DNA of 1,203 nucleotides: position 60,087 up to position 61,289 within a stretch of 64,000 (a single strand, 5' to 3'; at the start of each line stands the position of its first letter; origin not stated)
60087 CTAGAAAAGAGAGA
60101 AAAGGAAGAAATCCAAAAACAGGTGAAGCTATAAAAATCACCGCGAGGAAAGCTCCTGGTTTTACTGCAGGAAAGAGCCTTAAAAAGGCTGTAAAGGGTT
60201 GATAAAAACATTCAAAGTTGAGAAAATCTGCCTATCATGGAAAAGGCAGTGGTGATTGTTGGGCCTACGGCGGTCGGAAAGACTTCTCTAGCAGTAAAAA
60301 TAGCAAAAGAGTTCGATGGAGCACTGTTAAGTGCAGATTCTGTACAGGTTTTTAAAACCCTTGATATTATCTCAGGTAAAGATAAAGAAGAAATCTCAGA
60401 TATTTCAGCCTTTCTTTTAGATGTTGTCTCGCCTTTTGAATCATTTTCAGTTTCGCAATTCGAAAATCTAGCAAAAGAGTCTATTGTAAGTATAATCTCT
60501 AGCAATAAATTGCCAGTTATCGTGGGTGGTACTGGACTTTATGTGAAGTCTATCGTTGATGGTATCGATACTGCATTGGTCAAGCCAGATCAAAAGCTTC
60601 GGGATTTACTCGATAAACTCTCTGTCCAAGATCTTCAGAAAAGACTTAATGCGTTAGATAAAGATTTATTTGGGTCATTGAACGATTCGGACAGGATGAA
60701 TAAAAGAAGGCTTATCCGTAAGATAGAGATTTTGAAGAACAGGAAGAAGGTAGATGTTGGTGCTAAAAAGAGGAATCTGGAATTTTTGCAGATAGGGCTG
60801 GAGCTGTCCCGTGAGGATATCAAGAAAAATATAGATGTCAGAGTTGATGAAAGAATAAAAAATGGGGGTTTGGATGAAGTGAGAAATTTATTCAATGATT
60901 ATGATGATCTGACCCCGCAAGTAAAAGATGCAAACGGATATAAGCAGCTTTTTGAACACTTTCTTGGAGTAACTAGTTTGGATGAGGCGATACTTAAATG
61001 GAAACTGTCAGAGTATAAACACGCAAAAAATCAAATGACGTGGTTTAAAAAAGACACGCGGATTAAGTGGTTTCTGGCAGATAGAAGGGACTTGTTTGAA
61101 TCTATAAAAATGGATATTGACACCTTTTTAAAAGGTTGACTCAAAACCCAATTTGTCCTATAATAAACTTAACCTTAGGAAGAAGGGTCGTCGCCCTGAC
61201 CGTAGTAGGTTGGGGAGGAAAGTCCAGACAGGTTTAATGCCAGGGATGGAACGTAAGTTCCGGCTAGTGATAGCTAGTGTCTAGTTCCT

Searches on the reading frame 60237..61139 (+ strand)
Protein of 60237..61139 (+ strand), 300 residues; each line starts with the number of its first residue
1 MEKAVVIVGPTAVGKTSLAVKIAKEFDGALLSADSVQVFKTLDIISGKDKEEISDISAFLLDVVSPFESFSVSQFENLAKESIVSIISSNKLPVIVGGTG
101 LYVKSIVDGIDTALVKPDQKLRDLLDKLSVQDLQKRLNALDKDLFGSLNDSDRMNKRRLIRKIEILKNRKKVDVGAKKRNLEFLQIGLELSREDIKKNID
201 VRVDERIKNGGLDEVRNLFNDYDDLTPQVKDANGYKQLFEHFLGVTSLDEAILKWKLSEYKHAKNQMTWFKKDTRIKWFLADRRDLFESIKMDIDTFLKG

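Call 37: search_protein_families(library=pfam, proteins=[window:60237-61139:+], max_evalue=0.001)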
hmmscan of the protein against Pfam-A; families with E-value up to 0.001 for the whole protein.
window:60237-61139:+ (300 aa): 3 families
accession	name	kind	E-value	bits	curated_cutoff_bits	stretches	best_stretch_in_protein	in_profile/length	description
PF01715.23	IPPT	-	3.1e-50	171.6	23.6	1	37-273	1-243/243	IPP transferase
PF01745.22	IPT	-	1.5e-07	31.6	20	1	5-51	4-50/233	Isopentenyl transferase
PF17213.9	Hydin_ADK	-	0.0009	19.9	27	0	4-36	1-33/196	Hydin Adenylate kinase-like domain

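Call 73: find_encoding_contigs(protein=window:60237-61139:+, flank=10000, max_places=3)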
Protein window:60237-61139:+ (300 aa): no gene with exactly this product is on record in the collection.
